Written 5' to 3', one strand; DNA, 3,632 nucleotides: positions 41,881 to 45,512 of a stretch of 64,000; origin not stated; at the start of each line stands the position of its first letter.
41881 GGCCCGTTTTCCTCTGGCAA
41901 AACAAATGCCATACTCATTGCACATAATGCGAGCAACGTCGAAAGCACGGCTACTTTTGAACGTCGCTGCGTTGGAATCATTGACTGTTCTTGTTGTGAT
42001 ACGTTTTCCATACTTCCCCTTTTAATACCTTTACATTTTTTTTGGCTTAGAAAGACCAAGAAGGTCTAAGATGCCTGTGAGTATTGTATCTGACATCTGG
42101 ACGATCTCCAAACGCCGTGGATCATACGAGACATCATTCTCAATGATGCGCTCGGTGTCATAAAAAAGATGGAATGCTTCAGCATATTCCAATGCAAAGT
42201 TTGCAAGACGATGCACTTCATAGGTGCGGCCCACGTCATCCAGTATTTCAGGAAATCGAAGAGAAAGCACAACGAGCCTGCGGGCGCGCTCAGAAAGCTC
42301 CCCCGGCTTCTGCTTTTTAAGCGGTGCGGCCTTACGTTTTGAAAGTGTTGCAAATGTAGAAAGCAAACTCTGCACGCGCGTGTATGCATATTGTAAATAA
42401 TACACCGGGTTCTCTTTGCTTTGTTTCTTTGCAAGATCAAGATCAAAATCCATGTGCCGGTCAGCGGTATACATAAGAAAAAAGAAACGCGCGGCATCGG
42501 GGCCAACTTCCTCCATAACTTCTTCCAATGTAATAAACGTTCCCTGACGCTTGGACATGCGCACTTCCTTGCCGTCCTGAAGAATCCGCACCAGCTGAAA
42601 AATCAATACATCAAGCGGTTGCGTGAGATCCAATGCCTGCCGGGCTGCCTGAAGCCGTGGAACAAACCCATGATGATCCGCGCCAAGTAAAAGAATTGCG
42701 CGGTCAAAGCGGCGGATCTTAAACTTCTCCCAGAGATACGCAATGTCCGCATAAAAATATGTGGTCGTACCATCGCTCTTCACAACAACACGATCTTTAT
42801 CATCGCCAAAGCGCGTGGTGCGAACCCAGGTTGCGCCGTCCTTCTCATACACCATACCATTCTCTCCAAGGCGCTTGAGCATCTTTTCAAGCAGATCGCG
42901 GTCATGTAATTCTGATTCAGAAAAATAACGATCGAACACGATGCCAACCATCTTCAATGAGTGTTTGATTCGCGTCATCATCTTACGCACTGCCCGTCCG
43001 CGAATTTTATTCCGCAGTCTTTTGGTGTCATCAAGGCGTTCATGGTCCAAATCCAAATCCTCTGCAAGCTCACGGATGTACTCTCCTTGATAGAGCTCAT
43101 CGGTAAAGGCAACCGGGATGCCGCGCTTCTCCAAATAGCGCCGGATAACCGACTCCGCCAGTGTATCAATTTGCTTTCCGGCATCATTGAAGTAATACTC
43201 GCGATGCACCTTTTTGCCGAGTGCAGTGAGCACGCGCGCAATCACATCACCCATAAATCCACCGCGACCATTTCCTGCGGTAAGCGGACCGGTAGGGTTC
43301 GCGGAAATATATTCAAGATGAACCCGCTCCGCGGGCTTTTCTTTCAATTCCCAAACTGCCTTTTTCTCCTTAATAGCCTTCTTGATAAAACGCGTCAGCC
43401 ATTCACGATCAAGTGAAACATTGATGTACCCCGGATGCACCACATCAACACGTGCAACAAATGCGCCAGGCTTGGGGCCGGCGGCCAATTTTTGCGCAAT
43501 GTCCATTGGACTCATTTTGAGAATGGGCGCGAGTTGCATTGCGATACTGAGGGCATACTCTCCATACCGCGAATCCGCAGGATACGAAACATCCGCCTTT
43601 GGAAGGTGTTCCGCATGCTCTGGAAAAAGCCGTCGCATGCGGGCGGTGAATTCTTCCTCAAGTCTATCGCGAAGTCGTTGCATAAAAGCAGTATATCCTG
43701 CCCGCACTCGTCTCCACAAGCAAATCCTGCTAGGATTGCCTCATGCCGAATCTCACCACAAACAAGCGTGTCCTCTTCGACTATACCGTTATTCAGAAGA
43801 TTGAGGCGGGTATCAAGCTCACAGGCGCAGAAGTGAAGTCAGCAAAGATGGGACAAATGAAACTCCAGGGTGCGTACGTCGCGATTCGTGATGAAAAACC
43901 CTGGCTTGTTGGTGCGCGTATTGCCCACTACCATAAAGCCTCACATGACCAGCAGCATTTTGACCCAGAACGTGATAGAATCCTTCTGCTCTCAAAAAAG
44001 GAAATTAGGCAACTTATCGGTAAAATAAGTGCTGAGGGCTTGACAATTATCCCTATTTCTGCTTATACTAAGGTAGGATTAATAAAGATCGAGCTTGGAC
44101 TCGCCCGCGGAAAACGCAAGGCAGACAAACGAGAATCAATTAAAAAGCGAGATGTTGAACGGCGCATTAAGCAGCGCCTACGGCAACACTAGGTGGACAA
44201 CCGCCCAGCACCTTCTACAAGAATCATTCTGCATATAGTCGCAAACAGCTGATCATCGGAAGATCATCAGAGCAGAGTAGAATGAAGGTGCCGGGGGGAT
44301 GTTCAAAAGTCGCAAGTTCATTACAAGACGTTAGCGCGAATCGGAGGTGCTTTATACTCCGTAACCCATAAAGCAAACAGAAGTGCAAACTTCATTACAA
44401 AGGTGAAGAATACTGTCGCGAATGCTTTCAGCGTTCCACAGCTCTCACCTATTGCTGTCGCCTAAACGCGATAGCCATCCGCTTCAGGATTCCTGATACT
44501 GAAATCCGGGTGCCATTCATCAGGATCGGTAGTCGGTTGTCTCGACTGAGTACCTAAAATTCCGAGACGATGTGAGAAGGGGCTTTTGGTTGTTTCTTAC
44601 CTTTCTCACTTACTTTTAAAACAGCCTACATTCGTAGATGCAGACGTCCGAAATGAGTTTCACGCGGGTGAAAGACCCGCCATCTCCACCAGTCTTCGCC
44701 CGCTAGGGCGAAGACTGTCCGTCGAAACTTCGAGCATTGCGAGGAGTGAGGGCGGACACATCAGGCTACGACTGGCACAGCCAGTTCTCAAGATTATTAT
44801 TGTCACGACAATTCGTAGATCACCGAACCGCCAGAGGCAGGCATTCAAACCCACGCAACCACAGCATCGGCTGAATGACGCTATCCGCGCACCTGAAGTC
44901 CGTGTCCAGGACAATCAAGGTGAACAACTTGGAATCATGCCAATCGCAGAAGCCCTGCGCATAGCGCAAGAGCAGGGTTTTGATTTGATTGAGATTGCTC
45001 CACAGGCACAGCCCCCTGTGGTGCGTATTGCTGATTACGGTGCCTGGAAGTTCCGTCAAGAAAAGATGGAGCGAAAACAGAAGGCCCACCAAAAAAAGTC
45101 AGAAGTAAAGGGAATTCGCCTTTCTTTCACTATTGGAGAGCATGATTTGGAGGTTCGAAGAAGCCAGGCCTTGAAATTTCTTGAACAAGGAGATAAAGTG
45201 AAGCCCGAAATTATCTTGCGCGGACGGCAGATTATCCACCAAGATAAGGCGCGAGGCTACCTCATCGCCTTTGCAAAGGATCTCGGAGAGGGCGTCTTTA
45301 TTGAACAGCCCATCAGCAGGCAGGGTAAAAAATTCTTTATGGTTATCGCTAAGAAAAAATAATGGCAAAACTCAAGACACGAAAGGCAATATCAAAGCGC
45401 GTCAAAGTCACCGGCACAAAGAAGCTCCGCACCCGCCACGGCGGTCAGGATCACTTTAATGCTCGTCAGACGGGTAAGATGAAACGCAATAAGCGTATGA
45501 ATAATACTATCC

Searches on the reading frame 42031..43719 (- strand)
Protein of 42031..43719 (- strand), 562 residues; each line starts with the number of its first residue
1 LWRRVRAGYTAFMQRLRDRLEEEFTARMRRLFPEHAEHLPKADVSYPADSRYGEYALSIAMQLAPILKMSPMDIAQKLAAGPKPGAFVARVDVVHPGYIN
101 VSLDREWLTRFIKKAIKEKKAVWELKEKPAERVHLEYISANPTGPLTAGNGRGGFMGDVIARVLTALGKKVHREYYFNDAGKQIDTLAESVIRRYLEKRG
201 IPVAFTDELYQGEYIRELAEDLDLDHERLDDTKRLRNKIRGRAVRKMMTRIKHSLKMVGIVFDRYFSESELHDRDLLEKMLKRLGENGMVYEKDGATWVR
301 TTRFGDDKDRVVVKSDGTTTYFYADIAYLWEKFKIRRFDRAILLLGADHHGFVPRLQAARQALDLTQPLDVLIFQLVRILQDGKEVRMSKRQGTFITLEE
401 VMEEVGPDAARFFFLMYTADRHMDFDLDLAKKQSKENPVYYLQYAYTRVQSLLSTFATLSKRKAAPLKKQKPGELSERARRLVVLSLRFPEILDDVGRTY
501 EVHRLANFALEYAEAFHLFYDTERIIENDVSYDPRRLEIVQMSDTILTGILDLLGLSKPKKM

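Call 17: search_protein_families(library=pfam, proteins=[window:42031-43719:-], max_evalue=0.00001)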
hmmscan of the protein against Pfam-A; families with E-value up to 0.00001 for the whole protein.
window:42031-43719:- (562 aa): 4 families
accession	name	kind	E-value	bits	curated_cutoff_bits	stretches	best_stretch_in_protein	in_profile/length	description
PF00750.26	tRNA-synt_1d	-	3.3e-23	82.7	23.3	1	119-405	9-298/349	tRNA synthetases class I (R), catalytic domain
PF05746.21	DALR_1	-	8.7e-20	71.4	22.3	1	442-562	1-117/117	DALR anticodon binding domain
PF03485.21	Arg_tRNA_synt_N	-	1.3e-12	48.6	21.5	1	20-103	3-85/85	Arginyl tRNA synthetase N terminal domain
PF09334.17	tRNA-synt_1g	-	8.3e-09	35.1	20.1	0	384-437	324-376/391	tRNA synthetases class I (M)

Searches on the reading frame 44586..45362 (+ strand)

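Call 17: search_protein_families(library=pfam, proteins=[window:44586-45362:+], max_evalue=0.00001)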
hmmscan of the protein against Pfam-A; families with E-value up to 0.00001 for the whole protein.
window:44586-45362:+ (258 aa): 2 families
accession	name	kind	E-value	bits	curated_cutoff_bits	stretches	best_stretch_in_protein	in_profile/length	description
PF05198.21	IF3_N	-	9.4e-28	96.6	26.9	1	96-165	1-70/70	Translation initiation factor IF-3, N-terminal domain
PF00707.27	IF3_C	-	2e-21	76.2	34.8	1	173-257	2-86/86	Translation initiation factor IF-3, C-terminal domain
